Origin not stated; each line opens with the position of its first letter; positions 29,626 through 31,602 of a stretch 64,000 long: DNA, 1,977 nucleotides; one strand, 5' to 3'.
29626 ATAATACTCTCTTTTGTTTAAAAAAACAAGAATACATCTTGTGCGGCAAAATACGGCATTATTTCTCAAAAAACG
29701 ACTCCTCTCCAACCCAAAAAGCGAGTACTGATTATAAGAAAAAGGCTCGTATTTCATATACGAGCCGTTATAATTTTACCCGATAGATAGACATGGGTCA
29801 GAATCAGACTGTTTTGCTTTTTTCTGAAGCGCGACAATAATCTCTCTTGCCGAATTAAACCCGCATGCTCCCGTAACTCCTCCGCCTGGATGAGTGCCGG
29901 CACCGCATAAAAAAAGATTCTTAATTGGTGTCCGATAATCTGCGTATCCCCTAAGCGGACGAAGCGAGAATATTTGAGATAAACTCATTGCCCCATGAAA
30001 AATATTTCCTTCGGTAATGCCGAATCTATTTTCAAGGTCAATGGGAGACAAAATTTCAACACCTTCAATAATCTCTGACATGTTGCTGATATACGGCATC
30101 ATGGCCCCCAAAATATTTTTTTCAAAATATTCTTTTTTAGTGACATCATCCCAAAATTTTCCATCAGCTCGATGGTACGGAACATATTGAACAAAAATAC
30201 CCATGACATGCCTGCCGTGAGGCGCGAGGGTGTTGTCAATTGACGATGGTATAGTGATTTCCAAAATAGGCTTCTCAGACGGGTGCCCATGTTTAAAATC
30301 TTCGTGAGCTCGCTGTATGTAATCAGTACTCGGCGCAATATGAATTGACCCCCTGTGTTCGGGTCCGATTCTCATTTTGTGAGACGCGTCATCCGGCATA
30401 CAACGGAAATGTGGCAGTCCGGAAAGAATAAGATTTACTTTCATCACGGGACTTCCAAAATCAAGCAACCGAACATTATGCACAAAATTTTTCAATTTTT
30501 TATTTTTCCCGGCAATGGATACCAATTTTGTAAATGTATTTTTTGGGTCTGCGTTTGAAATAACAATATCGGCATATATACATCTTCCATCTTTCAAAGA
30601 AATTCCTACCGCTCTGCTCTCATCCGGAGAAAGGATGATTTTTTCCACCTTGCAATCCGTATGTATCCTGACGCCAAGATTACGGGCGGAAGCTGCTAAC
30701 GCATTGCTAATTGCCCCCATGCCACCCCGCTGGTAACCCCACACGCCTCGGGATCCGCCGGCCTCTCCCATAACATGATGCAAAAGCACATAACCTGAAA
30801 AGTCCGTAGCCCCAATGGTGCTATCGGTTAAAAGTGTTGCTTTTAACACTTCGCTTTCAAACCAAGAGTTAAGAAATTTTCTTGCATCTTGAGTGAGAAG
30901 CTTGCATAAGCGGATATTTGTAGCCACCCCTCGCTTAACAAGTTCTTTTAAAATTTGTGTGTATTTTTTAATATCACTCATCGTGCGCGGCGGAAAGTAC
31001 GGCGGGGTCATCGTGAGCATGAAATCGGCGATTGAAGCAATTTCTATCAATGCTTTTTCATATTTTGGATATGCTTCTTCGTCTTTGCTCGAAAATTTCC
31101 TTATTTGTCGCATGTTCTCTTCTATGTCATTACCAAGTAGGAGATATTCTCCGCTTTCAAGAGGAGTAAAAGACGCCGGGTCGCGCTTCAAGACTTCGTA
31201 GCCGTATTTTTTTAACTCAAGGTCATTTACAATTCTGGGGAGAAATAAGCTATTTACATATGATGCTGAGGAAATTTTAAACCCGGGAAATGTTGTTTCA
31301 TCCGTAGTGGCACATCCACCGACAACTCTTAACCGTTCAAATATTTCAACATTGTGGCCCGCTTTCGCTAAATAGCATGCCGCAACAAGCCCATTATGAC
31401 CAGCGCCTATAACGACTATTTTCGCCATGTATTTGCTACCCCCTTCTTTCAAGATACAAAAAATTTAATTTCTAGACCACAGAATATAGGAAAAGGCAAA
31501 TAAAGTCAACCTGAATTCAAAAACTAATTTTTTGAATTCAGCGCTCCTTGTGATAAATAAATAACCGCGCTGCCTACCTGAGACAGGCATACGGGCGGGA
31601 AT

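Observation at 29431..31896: Diverged direct repeats (about 190 and 225 nt) bracketing a CrtI-family oxidoreductase gene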

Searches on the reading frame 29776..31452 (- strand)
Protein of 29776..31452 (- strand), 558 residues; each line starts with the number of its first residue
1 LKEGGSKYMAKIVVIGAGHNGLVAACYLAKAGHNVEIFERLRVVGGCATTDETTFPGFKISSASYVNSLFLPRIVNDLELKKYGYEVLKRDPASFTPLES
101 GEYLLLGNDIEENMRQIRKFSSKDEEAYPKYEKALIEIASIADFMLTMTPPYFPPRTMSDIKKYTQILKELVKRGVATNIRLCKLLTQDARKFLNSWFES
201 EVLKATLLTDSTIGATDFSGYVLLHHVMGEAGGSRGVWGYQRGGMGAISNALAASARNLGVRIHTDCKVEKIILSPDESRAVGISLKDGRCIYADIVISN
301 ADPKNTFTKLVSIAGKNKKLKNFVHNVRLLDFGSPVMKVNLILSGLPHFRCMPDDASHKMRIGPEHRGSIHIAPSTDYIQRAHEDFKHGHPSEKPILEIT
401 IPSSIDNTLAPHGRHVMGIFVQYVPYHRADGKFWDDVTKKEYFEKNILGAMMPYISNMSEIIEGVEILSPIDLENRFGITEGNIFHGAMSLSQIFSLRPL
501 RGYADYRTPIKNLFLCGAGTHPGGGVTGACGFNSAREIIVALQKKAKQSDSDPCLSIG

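Call 13: search_protein_families(library=pfam, proteins=[window:29776-31452:-])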
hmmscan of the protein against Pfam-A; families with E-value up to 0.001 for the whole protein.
window:29776-31452:- (558 aa): 10 families
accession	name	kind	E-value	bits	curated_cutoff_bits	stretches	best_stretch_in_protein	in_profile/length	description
PF01593.30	Amino_oxidase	-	3.2e-17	63.4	19.8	1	21-304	3-257/443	Flavin containing amine oxidoreductase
PF13450.12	NAD_binding_8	-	1.8e-11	44.6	21.9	1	14-60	1-45/68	NAD(P)-binding Rossmann-like domain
PF01266.30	DAO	-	2.1e-10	41.1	27.9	1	11-46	1-36/353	FAD dependent oxidoreductase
PF07992.20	Pyr_redox_2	-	2.4e-09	37.5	26.1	1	11-64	2-57/291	Pyridine nucleotide-disulphide oxidoreductase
PF00070.33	Pyr_redox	-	9e-08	33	22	1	11-44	1-34/82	Pyridine nucleotide-disulphide oxidoreductase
PF03486.20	HI0933_like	-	2.7e-05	24.2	50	0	11-44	2-35/244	HI0933-like protein Rossmann domain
PF12831.13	FAD_oxidored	-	4.5e-05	23.4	27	1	12-59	2-50/416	FAD dependent oxidoreductase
PF01946.23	Thi4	-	8.8e-05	22.3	26.2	1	10-50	18-59/235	Thi4 family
PF01134.28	GIDA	-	0.00013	21.6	22.1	1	11-38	1-28/391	Glucose inhibited division protein A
PF00732.25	GMC_oxred_N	-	0.0004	20.7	23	1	247-290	129-171/218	GMC oxidoreductase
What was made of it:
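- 29776..31428 (-): FAD-dependent oxidoreductase of 550 aa, CrtO/CrtI-like. This is the gene lying between the repeats, and it is absent from the syntenic relative. Pfam Amino_oxidase and NAD_binding_8 (call 13).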

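Call 15: find_encoding_contigs(protein=window:29776-31428:-, flank=4000, max_places=8)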
Protein window:29776-31428:- (550 aa): 3 contigs read that carry it; 3 places shown.
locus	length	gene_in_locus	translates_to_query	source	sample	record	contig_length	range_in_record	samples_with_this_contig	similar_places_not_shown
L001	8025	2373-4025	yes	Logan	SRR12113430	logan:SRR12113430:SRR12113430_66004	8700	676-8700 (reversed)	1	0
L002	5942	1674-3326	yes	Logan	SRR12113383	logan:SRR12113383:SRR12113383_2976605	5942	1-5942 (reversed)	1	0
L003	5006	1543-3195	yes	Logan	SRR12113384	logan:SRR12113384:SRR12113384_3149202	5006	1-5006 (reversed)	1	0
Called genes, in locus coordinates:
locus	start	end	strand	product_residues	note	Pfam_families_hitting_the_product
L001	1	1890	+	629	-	?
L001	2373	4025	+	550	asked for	PF00070:Pyr_redox (faint), PF01266:DAO (faint), PF01593:Amino_oxidase, PF07992:Pyr_redox_2 (faint), PF13450:NAD_binding_8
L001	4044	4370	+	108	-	-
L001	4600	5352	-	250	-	PF02163:Peptidase_M50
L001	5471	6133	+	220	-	PF11969:DcpS_C (weak), PF01230:HIT (faint)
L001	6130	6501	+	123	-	-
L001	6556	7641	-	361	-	-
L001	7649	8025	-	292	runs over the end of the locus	PF24585:YunG, PF00383:dCMP_cyt_deam_1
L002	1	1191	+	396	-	?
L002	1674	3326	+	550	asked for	PF00070:Pyr_redox (faint), PF01266:DAO (faint), PF01593:Amino_oxidase, PF07992:Pyr_redox_2 (faint), PF13450:NAD_binding_8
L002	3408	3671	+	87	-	-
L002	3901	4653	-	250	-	PF02163:Peptidase_M50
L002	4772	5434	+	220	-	PF11969:DcpS_C (weak), PF01230:HIT (faint)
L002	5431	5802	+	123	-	-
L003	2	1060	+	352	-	?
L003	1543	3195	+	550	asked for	PF00070:Pyr_redox (faint), PF01266:DAO (faint), PF01593:Amino_oxidase, PF07992:Pyr_redox_2 (faint), PF13450:NAD_binding_8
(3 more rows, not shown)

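Call 22: find_related_loci(query=window:29776-31428:-, collection=genome_contigs, flank=5000)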
Query window:29776-31428:- (550 aa) in genome_contigs; peptide patterns used: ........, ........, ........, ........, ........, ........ (x = any residue, [..] = any of these).
599 stretches matched a pattern (row limit reached: there are more); 261 encode a relative of the query (tblastn E <= 1e-3); the best 80 are kept; 80 distinct loci.
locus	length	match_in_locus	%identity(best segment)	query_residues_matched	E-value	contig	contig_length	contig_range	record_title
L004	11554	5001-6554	50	4-531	2e-161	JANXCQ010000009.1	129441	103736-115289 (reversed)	MAG: Gemmatales bacterium isolate SKYB77 NODE_9_length_129441_cov_44.899114, whole genome shotgun sequence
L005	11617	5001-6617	50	3-542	3e-163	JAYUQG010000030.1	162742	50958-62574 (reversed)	MAG: bacterium isolate GL114_DN_metabat_102 GL114_DN_metabat_102_29, whole genome shotgun sequence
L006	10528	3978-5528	49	5-531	4e-160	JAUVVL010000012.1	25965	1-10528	MAG: Desulfobacteraceae bacterium isolate CSMAG_1163 CSMAG_1163_k127_7705069_length_25965_cov_103.3314, whole genome sho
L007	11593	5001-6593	49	5-531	4e-158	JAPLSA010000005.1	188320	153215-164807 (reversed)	MAG: Gammaproteobacteria bacterium isolate LacPavin_0920_WC70_MAG_68_44 LacPavin_0920_WC70_scaffold_202490, whole genome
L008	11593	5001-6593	47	5-531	1e-156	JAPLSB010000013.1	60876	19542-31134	MAG: Gammaproteobacteria bacterium isolate LacPavin_0920_WC70_MAG_66_37 LacPavin_0920_WC70_scaffold_188433, whole genome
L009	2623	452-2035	47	5-531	4e-165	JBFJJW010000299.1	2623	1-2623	MAG: Solimonas sp. isolate Mix_sand17.2022.03.D.35 k141_1190973_length_2623_cov_3.9903, whole genome shotgun sequence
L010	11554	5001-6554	45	4-531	1e-154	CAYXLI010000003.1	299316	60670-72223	MAG TPA_asm: uncultured Solibacteraceae bacterium isolate SRP272529_co2_59 genome assembly, contig: NODE_10_length_29931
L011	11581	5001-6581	47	1-541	2e-154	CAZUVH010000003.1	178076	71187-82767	MAG TPA_asm: uncultured Candidatus Saccharibacteria bacterium isolate SRP287051_co2_176 genome assembly, contig: NODE_13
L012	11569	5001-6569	47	4-537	6e-153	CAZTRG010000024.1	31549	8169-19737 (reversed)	MAG TPA_asm: uncultured Planctomycetia bacterium isolate SRP092796_co2_597 genome assembly, contig: k141_5754732, whole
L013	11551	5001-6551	47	5-531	1e-152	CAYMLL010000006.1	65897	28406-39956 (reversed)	MAG TPA_asm: uncultured Planctomycetia bacterium isolate binchicken_co141_357 genome assembly, contig: NODE_1738_length_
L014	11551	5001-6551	47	5-531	1e-152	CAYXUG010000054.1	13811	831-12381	MAG TPA_asm: uncultured bacterium isolate binchicken_co201_509 genome assembly, contig: NODE_4830_length_13811_cov_8.225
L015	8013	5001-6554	47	5-532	2e-151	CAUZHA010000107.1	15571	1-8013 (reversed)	MAG: Planctomycetes bacterium UBA1146 isolate CB11b_AW.20 genome assembly, contig: Ga0310124_10001623, whole genome shot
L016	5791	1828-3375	45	5-531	1e-152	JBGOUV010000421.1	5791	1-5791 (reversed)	MAG: Terriglobia bacterium isolate OBJ_0618_7090110_130 k141_2880262_length_5791_cov_15.0000, whole genome shotgun seque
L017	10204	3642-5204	46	1-531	2e-151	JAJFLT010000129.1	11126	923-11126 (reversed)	MAG: Opitutales bacterium isolate OFTM292 OFTM292_128, whole genome shotgun sequence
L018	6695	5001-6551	47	5-531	1e-151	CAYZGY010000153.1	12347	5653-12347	MAG TPA_asm: uncultured Planctomycetia bacterium isolate binchicken_co141_54 genome assembly, contig: NODE_20602_length_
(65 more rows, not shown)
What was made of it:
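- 29776..31428 (-): Best GTDB relatives are at most 50% identical and mostly non-CPR (call 22).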

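Call 37: search_protein_families(library=ncbifam, proteins=[window:29776-31428:-], max_evalue=0.01)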
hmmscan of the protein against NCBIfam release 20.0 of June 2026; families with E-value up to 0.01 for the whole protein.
window:29776-31428:- (550 aa): 78 families (the best 25 are shown)
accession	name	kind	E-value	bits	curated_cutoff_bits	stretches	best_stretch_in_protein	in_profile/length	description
NF045689.1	BCarotKetCrtO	equivalog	1.6e-87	294.4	1000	1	3-538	5-542/563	beta-carotene ketolase CrtO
TIGR02734.1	crtI_fam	subfamily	5.5e-39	134.2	238.1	1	4-539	1-493/504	phytoene desaturase family protein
NF058655.1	CrtID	equivalog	3e-30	105.5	640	2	4-309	1-288/478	bifunctional phytoene desaturase/3,4-desaturase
NF045637.1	carotdesatCrtDProt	equivalog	6.2e-24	84.4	580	3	226-297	211-279/485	1-hydroxycarotenoid 3,4-desaturase CrtD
TIGR02730.1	carot_isom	equivalog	1.8e-23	83.1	586.9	2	229-318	220-307/493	carotenoid isomerase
TIGR02733.1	desat_CrtD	equivalog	4.1e-20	71.9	549.7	1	3-522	3-478/492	C-3',4' desaturase CrtD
NF042421.1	hydcarot_desat_CrtD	equivalog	1.9e-17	62.9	500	2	1-311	1-294/487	1-hydroxycarotenoid 3,4-desaturase CrtD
NF005560.0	PRK07233.1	equivalog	5.6e-15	55.1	252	2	3-44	2-43/435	hypothetical protein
NF005547.0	PRK07208.1-3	equivalog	4.6e-11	42.1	380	1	3-44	6-47/465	hypothetical protein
NF005548.0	PRK07208.1-4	equivalog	2.1e-07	29.9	389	1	2-44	4-46/488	hypothetical protein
NF009410.0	PRK12771.1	subfamily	5.2e-07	28.6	516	1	3-38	140-175/566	NAD(P)-binding protein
NF003585.0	PRK05249.1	equivalog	1.1e-06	27.6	465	1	4-43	9-48/464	Si-specific NAD(P)(+) transhydrogenase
NF009409.0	PRK12770.1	subfamily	1.2e-06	27.8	343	1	2-38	19-55/360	putative glutamate synthase subunit beta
TIGR03467.1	HpnE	equivalog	1.6e-06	27.8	283.05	1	4-41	1-38/430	hydroxysqualene dehydroxylase HpnE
TIGR02485.1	CobZ_N-term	equivalog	1.7e-06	27.1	372.55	1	232-278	122-168/437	FAD-dependent tricarballylate dehydrogenase TcuA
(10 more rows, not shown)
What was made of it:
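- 29776..31428 (-): NCBIfam CrtO 294 bits and crtI_fam 134 bits, both below their cut-offs (call 37).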
